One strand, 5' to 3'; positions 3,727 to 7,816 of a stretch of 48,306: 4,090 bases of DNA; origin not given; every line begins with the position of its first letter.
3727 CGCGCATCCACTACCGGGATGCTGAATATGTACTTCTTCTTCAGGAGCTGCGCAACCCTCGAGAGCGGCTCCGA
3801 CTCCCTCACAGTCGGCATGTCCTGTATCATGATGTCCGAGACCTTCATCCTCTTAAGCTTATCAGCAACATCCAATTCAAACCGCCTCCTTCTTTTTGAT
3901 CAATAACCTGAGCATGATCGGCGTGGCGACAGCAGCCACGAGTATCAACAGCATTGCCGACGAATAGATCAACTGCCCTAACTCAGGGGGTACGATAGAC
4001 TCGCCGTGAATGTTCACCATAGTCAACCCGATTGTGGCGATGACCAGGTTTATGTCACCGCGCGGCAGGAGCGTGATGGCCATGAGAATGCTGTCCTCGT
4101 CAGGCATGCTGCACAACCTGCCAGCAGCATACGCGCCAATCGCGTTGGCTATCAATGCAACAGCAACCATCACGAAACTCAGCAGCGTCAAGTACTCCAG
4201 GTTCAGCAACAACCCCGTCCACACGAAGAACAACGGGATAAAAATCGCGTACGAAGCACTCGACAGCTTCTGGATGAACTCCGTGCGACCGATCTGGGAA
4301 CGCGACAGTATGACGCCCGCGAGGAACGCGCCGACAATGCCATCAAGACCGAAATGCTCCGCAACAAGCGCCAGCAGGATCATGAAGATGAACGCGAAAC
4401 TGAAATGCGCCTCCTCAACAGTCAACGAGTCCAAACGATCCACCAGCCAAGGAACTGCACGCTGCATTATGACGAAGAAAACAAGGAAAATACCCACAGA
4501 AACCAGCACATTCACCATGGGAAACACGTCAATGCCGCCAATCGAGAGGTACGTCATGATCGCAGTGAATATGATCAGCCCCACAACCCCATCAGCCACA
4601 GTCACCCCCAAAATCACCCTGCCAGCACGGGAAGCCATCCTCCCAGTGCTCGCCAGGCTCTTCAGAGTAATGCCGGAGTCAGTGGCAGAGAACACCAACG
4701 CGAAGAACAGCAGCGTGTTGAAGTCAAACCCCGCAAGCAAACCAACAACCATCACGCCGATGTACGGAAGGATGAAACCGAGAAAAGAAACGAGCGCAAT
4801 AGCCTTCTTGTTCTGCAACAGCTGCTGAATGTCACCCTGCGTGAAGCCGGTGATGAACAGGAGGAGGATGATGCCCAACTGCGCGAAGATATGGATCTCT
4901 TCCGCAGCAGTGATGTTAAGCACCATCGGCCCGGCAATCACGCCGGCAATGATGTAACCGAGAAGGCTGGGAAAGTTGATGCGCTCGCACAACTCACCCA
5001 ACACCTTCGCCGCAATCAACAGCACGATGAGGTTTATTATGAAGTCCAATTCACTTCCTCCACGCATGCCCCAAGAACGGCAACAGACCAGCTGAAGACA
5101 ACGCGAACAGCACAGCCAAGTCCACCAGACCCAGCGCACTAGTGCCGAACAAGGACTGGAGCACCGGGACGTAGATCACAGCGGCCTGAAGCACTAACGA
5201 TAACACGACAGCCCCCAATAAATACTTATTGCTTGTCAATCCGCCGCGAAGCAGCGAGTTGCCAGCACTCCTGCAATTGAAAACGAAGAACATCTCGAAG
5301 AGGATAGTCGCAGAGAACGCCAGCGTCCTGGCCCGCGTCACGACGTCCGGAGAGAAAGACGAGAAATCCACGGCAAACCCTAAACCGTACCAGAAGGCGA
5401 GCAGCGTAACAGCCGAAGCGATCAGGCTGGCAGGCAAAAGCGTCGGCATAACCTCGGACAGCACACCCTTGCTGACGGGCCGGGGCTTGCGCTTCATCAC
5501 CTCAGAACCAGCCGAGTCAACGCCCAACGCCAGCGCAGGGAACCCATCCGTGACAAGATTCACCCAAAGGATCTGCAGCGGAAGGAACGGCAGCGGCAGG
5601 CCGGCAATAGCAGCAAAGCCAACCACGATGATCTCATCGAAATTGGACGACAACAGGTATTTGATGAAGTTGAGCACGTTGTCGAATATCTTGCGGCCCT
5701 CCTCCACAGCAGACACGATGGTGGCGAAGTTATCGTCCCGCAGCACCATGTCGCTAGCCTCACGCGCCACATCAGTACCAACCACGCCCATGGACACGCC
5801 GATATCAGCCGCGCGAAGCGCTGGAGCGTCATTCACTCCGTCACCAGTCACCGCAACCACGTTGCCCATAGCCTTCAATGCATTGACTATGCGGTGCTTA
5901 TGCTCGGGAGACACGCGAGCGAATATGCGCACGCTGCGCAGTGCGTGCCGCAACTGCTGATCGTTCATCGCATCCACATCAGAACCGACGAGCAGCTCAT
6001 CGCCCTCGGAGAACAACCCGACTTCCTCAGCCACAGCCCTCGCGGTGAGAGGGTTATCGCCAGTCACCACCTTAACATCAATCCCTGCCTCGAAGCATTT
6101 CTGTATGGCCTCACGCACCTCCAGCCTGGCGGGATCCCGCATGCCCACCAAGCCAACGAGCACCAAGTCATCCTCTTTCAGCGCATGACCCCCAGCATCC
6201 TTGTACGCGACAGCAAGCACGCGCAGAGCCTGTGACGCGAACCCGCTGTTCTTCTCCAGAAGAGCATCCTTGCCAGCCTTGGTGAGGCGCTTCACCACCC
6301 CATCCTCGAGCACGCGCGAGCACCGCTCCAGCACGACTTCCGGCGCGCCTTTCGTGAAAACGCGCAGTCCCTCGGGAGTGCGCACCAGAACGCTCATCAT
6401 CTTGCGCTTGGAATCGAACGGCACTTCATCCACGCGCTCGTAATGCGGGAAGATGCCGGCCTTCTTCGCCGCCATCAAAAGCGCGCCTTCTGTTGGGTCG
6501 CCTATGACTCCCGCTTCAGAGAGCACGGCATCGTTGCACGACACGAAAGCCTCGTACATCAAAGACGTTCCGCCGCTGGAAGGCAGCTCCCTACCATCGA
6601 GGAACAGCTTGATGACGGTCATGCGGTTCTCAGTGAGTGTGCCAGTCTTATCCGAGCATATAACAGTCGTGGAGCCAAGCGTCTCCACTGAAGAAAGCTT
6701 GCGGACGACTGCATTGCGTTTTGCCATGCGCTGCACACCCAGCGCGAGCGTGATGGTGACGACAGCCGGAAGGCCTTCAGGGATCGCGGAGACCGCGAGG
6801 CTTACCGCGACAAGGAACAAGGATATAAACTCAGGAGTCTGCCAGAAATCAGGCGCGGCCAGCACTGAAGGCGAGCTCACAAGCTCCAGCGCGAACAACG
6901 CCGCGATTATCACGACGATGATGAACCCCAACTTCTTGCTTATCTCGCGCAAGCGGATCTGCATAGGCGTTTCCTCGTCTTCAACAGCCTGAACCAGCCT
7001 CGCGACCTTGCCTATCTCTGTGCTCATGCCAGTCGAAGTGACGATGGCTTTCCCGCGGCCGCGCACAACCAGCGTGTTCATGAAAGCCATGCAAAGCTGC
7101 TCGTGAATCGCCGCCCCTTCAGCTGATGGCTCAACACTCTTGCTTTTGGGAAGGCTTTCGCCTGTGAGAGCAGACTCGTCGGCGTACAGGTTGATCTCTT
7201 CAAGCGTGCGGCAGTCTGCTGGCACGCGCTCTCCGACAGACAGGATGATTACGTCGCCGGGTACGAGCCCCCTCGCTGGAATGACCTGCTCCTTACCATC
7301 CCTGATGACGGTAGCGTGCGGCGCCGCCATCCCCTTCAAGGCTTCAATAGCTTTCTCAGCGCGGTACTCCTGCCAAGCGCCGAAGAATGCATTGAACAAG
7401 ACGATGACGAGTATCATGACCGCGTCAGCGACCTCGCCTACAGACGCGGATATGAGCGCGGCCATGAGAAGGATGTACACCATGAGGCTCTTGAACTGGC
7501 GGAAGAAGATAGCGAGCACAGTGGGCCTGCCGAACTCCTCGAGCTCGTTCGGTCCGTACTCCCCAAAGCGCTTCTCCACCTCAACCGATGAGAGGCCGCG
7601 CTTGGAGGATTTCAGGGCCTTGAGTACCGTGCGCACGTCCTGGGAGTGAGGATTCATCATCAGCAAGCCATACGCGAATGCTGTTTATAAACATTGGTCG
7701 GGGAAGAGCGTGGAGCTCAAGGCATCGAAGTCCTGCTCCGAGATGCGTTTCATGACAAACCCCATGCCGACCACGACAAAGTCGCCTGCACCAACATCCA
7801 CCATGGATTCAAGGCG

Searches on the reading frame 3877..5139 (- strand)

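Call 48: search_protein_families(library=pfam, proteins=[window:3877-5139:-])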
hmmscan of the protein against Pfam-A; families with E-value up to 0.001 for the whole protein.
window:3877-5139:- (420 aa): 1 family
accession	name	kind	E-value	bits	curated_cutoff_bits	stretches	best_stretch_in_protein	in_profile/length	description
PF00999.27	Na_H_Exchanger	-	6e-51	173.9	26.2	1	46-410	9-373/375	Sodium/hydrogen exchanger, transmembrane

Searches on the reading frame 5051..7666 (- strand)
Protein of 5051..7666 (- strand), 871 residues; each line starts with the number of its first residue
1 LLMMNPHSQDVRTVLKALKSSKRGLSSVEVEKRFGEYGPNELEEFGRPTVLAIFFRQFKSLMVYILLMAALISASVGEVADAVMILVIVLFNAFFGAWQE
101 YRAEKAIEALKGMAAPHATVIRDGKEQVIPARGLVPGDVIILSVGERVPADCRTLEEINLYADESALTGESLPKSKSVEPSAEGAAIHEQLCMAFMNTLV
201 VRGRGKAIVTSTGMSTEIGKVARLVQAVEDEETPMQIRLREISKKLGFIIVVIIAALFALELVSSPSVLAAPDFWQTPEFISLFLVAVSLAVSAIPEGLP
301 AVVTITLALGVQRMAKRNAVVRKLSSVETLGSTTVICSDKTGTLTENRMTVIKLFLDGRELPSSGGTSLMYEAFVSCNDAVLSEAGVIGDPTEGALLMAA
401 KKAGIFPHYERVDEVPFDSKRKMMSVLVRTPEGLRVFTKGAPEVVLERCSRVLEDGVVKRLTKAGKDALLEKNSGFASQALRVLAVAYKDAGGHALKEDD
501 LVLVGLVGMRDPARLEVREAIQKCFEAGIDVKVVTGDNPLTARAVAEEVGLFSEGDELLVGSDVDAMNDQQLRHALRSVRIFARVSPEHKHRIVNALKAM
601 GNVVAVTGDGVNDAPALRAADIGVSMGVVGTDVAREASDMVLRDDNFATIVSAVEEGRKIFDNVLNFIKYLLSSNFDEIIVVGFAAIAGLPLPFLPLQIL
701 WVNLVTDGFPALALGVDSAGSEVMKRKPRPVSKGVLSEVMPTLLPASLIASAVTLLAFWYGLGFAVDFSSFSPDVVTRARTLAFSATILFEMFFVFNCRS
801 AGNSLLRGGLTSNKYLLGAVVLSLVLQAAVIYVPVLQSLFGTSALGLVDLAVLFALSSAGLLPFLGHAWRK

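Call 48: search_protein_families(library=pfam, proteins=[window:5051-7666:-])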
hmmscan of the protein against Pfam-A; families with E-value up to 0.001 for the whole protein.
window:5051-7666:- (871 aa): 7 families
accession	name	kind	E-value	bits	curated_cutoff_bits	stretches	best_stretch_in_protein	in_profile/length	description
PF00122.25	E1-E2_ATPase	-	3.8e-50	170.4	28.1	1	113-317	2-181/181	E1-E2 ATPase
PF00689.26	Cation_ATPase_C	-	2.2e-43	148.5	27.3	1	691-861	1-166/175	Cation transporting ATPase, C-terminus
PF00690.31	Cation_ATPase_N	-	7.8e-20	70.7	20.4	1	7-73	2-69/69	Cation transporter/ATPase, N-terminus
PF13246.12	Cation_ATPase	-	1.2e-19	70.6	21.7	1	377-452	3-91/91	Cation transport ATPase (P-type)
PF00702.32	Hydrolase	-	1e-16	62.3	26.4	1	335-621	3-191/191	haloacid dehalogenase-like hydrolase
PF12710.13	HAD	-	6.9e-05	23.8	27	1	512-618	88-189/189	haloacid dehalogenase-like hydrolase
PF08282.18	Hydrolase_3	-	0.00036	20.8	20.9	0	593-648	195-249/255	haloacid dehalogenase-like hydrolase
